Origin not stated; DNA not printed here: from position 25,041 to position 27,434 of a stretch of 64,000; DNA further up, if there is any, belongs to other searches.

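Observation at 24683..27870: Self-contained three-gene amidoligase cassette bracketed by perfect 27-bp direct repeats between convergent eno and VWA genes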

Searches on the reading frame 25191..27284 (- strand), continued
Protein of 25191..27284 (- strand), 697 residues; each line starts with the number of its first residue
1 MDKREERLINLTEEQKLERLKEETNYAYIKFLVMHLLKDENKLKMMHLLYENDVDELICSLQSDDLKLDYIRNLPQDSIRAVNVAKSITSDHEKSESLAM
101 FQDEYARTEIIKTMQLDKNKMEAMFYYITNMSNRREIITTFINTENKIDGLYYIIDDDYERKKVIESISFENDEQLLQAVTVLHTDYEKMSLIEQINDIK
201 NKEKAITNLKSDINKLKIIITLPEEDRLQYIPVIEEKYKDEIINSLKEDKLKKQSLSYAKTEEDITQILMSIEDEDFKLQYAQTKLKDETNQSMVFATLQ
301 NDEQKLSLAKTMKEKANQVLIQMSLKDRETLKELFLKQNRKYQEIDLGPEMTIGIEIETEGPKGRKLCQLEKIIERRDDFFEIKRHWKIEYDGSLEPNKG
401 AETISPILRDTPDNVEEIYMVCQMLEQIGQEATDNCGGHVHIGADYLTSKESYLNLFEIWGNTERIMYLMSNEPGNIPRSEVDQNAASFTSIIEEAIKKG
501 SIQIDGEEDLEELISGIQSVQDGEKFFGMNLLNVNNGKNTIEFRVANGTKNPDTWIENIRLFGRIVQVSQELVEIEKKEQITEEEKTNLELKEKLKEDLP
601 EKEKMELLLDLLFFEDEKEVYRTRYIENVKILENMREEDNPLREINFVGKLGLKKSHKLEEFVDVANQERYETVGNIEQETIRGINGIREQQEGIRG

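Call 67: find_encoding_contigs(protein=P0080, flank=6000, max_places=3)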
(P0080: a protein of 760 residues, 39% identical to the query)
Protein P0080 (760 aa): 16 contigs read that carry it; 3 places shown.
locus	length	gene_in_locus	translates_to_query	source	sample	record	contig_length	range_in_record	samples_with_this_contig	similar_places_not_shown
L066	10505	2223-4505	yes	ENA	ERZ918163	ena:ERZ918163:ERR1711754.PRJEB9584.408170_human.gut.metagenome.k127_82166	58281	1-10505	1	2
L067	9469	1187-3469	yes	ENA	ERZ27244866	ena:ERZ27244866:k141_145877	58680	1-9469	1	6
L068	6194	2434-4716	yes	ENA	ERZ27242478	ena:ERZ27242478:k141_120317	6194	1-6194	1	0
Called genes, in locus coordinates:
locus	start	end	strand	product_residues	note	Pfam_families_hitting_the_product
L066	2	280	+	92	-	?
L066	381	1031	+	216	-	PF17225:DUF5301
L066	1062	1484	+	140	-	PF00583:Acetyltransf_1, PF13673:Acetyltransf_10, PF13508:Acetyltransf_7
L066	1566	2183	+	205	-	PF00293:NUDIX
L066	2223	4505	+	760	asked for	PF21523:ParM_N (faint), PF12224:Amidoligase_2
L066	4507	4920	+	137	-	-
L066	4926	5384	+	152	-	-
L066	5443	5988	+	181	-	-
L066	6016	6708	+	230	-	PF05987:DUF898 (weak), PF20403:DUF6693 (weak)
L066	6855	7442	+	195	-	PF02223:Thymidylate_kin (faint)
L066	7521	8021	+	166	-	-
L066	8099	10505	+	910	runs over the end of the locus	PF02739:5_3_exonuc_N, PF01367:5_3_exonuc, PF01612:DNA_pol_A_exo1 (weak), PF22619:DNA_polI_exo1 (weak), PF00476:DNA_pol_A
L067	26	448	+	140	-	PF00583:Acetyltransf_1, PF13673:Acetyltransf_10, PF13508:Acetyltransf_7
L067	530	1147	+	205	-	PF00293:NUDIX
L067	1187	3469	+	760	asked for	PF21523:ParM_N (faint), PF12224:Amidoligase_2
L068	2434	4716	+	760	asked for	PF21523:ParM_N (faint), PF12224:Amidoligase_2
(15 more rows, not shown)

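Call 68: find_encoding_contigs(protein=P0067, flank=6000, max_places=3)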
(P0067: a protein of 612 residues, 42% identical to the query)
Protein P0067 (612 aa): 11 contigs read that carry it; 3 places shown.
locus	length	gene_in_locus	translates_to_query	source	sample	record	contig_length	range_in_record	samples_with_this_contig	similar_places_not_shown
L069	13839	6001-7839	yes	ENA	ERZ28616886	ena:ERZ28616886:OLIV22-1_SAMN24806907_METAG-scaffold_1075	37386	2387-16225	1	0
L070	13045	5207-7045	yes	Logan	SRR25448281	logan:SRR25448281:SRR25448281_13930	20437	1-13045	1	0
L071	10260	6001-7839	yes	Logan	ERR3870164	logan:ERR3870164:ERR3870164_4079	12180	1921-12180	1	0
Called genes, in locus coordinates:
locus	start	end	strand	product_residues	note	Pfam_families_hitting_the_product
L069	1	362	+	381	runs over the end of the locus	-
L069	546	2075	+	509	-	PF00239:Resolvase, PF07508:Recombinase, PF13408:Zn_ribbon_recom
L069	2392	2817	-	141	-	-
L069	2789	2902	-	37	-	-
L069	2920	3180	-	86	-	-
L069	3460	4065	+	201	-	-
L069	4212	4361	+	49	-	-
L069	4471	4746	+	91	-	-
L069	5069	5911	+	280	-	PF00528:BPD_transp_1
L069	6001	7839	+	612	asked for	PF12224:Amidoligase_2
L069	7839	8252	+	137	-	-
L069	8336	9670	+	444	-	-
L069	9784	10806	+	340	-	PF09084:NMT1, PF12974:Phosphonate-bd (weak), PF13379:NMT1_2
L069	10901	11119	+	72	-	-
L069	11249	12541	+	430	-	PF13393:tRNA-synt_His, PF00587:tRNA-synt_2b, PF03129:HGTP_anticodon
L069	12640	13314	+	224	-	PF03006:HlyIII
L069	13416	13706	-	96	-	-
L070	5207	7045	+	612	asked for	PF12224:Amidoligase_2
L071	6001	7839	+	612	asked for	PF12224:Amidoligase_2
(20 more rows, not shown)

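Call 69: find_encoding_contigs(protein=P0082, flank=6000, max_places=3)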
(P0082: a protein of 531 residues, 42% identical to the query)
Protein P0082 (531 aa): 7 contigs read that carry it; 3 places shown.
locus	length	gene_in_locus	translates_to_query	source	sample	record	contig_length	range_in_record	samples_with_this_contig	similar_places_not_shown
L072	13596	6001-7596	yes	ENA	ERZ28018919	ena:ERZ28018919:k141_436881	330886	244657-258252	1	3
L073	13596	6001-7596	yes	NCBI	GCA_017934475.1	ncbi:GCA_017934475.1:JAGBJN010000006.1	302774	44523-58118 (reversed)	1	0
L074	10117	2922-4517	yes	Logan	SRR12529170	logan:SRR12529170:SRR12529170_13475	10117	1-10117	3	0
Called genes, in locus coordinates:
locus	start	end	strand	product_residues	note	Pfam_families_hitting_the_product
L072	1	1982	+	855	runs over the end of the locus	PF12704:MacB_PCD (faint), PF02687:FtsX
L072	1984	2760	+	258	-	PF02535:Zip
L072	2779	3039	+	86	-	PF00300:His_Phos_1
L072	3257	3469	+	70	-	-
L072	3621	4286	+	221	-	-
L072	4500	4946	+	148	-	PF22481:DUF6985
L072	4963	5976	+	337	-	PF02016:Peptidase_S66, PF17676:Peptidase_S66C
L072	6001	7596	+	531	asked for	PF12224:Amidoligase_2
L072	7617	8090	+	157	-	-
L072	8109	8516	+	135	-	-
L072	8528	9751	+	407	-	-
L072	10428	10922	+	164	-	-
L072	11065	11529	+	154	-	-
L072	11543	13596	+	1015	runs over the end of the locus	-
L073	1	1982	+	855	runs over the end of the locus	PF12704:MacB_PCD (faint), PF02687:FtsX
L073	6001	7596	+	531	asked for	PF12224:Amidoligase_2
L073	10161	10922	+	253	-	PF12224:Amidoligase_2 (weak)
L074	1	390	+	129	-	?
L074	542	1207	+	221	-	-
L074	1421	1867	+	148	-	PF22481:DUF6985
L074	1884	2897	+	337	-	PF02016:Peptidase_S66, PF17676:Peptidase_S66C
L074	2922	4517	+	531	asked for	PF12224:Amidoligase_2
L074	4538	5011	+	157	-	-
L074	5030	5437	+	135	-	-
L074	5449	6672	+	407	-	-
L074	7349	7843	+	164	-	-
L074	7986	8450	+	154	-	-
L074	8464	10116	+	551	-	?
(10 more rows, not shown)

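Call 77: search_solved_structures(query=A3, max_evalue=10)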
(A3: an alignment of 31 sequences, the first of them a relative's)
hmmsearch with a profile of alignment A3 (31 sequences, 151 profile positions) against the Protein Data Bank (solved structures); distinct sequences matched with E-value up to 10: 4.
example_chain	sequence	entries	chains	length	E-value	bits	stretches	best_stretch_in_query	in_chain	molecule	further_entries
8xkt_A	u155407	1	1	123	0.2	14.8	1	59-114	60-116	chemosensory protein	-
2gvs_A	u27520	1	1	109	0.22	14.7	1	76-118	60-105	chemosensory protein CSP-sg4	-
6nvy_A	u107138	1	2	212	0.93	12.7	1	67-119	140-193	Penicillin G acylase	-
8rdl_A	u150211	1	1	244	0.97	12.6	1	28-76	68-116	ToxA protein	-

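Call 85: search_protein_families(library=padloc, proteins=[L072:8528-9751:+, L069:8336-9670:+], max_evalue=0.001)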
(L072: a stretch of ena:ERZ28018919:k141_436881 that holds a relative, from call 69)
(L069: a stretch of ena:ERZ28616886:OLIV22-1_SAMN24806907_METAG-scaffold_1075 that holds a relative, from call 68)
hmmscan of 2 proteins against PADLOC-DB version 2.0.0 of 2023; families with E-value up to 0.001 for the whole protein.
L072:8528-9751:+ (407 aa): 0 families

L069:8336-9670:+ (444 aa): 0 families
